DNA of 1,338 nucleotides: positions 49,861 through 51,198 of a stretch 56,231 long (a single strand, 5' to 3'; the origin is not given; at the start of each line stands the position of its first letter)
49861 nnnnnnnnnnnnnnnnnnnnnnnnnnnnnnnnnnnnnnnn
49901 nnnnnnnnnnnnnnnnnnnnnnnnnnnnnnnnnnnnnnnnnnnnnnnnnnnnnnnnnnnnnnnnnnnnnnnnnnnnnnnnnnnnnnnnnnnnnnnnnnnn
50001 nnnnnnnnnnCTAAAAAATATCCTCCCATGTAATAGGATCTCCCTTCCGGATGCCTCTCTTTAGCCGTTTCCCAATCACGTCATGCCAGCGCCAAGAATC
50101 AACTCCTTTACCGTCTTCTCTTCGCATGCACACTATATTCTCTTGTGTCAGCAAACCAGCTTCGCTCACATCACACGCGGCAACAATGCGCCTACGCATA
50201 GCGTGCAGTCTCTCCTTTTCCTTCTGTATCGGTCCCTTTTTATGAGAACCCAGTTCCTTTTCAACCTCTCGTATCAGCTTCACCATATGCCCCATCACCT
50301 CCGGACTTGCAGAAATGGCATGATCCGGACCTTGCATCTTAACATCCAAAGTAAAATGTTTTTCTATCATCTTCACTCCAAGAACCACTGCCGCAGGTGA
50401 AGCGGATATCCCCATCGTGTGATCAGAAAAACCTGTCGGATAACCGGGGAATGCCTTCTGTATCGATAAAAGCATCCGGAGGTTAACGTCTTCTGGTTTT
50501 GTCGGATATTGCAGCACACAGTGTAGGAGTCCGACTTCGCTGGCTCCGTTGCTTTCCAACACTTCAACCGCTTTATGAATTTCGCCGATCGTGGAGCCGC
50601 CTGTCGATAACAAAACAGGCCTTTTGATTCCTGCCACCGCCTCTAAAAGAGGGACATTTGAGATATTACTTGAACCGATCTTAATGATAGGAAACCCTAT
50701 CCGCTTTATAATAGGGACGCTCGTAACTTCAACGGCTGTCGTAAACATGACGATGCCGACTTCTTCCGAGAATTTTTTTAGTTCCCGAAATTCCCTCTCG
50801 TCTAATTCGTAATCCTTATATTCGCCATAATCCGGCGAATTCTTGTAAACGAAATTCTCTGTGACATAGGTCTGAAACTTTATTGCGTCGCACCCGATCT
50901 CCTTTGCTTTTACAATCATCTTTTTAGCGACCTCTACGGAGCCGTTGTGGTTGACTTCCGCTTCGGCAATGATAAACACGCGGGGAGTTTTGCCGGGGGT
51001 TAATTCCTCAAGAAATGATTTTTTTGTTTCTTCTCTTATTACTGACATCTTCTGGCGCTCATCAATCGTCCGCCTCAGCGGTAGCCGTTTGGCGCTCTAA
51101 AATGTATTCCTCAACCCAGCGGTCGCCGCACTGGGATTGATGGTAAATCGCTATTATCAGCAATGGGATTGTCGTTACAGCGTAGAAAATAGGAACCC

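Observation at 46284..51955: Five-gene string I cannot map to a known pathway: CDP-alcohol phosphatidyltransferase, NeuB paralog, ATP-grasp, MLE-type enolase, tandem Fe-S flavoprotein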

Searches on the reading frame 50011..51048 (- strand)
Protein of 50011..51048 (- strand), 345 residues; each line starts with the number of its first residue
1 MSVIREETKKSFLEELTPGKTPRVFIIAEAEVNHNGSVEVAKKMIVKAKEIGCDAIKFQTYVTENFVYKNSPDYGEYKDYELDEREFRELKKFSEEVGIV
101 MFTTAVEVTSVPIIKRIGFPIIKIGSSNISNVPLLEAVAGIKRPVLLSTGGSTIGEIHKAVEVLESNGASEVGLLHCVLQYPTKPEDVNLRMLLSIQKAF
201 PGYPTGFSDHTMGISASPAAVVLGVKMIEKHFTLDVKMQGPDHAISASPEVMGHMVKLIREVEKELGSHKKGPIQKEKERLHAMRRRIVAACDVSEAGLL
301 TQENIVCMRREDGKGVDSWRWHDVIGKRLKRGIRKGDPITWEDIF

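Call 3: search_protein_families(library=pfam, proteins=[window:50011-51048:-], max_evalue=0.01)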
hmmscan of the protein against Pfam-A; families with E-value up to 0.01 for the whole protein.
window:50011-51048:- (345 aa): 3 families
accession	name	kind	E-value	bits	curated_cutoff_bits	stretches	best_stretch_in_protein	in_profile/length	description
PF03102.20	NeuB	-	9.4e-72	241.8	22.1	1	44-271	1-241/241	NeuB family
PF08666.17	SAF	-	6.4e-05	23.9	21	1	289-344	5-62/63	SAF domain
PF00793.26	DAHP_synth_1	-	0.00044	19.7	25.5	1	86-178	75-168/270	DAHP synthetase I family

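Call 5: search_protein_families(library=ncbifam, proteins=[window:50011-51048:-], max_evalue=0.001)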
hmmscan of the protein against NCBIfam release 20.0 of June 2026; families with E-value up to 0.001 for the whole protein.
window:50011-51048:- (345 aa): 7 families
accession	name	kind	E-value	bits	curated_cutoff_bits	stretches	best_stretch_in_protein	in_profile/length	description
TIGR03569.1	NeuB_NnaB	equivalog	1.1e-91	307.3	399.65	1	24-338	1-328/329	N-acetylneuraminate synthase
TIGR03586.1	PseI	equivalog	2.2e-68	230.9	340.25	1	24-339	2-327/327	pseudaminic acid synthase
TIGR01361.1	DAHP_synth_Bsub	equivalog_domain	7.8e-09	35.3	267.75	1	82-174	73-165/260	3-deoxy-7-phosphoheptulonate synthase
NF006421.0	PRK08673.1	subfamily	3.1e-08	33.2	335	1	82-174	142-234/338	3-deoxy-7-phosphoheptulonate synthase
NF009239.0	PRK12595.1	equivalog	2.9e-07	29.8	279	1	77-174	161-258/360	bifunctional 3-deoxy-7-phosphoheptulonate synthase/chorismate mutase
NF009933.0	PRK13396.1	subfamily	4.4e-05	22.6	486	1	83-174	150-241/352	3-deoxy-7-phosphoheptulonate synthase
NF041229.1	BagF_FevY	exception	0.00032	20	700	1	77-172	133-228/340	phospho-2-dehydro-3-deoxyheptonate aldolase BagF/FevY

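Call 35: search_solved_structures(query=window:50011-51048:-, max_evalue=0.00001, show_alignments=1)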
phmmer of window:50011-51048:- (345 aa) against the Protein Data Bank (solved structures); distinct sequences matched with E-value up to 0.00001: 12.
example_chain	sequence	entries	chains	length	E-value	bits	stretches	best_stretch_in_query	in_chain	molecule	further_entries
6ncs_A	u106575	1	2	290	9.7e-46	160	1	19-282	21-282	N-acetylneuraminic acid (Sialic acid) synthetase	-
1vli_A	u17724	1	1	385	1.6e-44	156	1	16-275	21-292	Spore coat polysaccharide biosynthesis protein spsE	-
2wqp_A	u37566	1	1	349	1.5e-39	139.7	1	23-344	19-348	POLYSIALIC ACID CAPSULE BIOSYNTHESIS PROTEIN SIAC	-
1xuu_A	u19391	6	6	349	1.5e-39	139.7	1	23-344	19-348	polysialic acid capsule biosynthesis protein SiaC | N-acetylneuraminate synthase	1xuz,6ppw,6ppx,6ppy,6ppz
4ipj_A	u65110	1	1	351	2.9e-39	138.7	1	22-344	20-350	Polysialic acid capsule biosynthesis protein SiaC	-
4ipi_A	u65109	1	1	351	6.3e-39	137.6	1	22-344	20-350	Polysialic acid capsule biosynthesis protein SiaC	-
8h2c_A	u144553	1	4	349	1.8e-38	136.1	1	22-340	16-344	Pseudaminic acid synthase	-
3g8r_A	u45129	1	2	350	4e-21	79.1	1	27-306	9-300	Probable spore coat polysaccharide biosynthesis protein E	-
1zco_A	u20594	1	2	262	4.8e-06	29.5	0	77-173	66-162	2-dehydro-3-deoxyphosphoheptonate aldolase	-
4c1k_A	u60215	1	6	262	5.1e-06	29.4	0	77-173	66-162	2-DEHYDRO-3-DEOXYPHOSPHOHEPTONATE ALDOLASE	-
4c1l_A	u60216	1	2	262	7.9e-06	28.8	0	77-173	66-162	2-dehydro-3-deoxyphosphoheptonate aldolase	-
4grs_A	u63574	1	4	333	8.8e-06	28.7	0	79-174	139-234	Phospho-2-dehydro-3-deoxyheptonate aldolase, 2-dehydro-3-deoxyphosphoheptonate aldolase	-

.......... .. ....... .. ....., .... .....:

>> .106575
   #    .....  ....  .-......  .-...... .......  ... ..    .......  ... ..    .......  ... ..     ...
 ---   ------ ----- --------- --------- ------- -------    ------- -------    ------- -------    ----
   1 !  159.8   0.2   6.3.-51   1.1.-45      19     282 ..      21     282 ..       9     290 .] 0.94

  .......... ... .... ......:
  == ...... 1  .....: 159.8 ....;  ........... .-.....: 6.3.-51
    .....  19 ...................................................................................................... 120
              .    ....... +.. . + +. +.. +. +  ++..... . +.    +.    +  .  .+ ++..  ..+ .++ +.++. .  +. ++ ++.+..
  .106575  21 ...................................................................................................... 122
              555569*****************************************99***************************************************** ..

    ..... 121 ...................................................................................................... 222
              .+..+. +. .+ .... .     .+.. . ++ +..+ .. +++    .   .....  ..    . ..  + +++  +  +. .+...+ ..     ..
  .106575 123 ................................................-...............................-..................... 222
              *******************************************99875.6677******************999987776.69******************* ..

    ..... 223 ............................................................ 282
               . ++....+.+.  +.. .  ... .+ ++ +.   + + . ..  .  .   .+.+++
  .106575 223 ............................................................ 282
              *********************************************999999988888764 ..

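Call 77: find_homologous_proteins(query=window:50011-51048:-, max_evalue=1e-30)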
Query window:50011-51048:- (345 aa): 7955 proteins with E <= 1e-30 among 8000 candidates; the best 120 are listed.
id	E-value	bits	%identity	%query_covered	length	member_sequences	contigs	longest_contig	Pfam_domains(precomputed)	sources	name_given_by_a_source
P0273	8.9e-144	497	97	68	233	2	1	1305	PF03102.21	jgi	jgi:sialic acid synthase SpsE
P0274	4.2e-129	449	61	93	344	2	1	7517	PF03102.21,PF08666.18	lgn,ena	-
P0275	2.4e-76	275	44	94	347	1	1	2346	PF03102.21,PF08666.18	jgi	jgi:N-acetylneuraminate synthase/N,N'-diacetyllegionaminate synthase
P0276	8.4e-76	274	43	96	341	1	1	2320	PF03102.21,PF08666.18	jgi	jgi:N-acetylneuraminate synthase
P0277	3.1e-75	272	43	96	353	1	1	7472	PF03102.21,PF08666.18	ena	-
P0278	4.6e-75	271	44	94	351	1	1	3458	PF03102.21,PF08666.18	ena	-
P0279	5.1e-75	271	43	96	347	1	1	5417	PF03102.21,PF08666.18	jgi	-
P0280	7.4e-75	271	42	94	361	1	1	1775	PF03102.21,PF08666.18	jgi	jgi:N,N'-diacetyllegionaminate synthase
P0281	8.7e-75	270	43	96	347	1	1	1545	PF03102.21,PF08666.18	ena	-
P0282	1.0e-74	270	43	95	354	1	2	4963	PF03102.21,PF08666.18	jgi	-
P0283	1.1e-74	270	43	94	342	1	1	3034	PF03102.21,PF08666.18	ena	-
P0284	1.1e-74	270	44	94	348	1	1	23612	PF03102.21,PF08666.18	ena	-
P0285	1.2e-74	270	43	94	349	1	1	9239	PF03102.21,PF08666.18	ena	-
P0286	2.0e-74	269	43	96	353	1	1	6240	PF03102.21,PF08666.18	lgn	-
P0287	2.4e-74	269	42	92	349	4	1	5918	PF03102.21,PF08666.18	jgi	-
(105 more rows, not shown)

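Call 78: find_encoding_contigs(protein=P0274, flank=8000, max_places=2)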
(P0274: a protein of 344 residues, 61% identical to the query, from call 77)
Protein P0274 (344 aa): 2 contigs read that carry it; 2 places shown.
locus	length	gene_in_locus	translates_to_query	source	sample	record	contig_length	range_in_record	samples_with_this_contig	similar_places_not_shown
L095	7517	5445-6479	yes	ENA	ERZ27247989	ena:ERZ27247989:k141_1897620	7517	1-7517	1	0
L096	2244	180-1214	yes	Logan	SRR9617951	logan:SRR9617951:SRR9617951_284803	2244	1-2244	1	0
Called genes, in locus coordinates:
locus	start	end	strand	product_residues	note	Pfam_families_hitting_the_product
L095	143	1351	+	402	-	PF00890:FAD_binding_2, PF01266:DAO (weak), PF03486:HI0933_like (weak), PF07992:Pyr_redox_2 (weak)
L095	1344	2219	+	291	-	PF05681:Fumerase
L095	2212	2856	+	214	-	PF05683:Fumerase_C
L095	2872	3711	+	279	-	PF02679:ComA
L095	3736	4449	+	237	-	PF04029:2-ph_phosp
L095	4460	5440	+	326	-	PF02350:Epimerase_2 (weak)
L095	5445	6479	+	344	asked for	PF03102:NeuB, PF08666:SAF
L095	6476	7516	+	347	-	?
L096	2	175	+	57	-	?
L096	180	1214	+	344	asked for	PF03102:NeuB, PF08666:SAF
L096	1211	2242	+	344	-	?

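Call 80: search_protein_families(library=pfam, proteins=[L095:6476-7516:+], max_evalue=0.001)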
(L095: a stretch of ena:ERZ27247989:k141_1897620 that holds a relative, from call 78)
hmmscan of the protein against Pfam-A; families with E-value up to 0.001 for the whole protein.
L095:6476-7516:+ (347 aa): 0 families
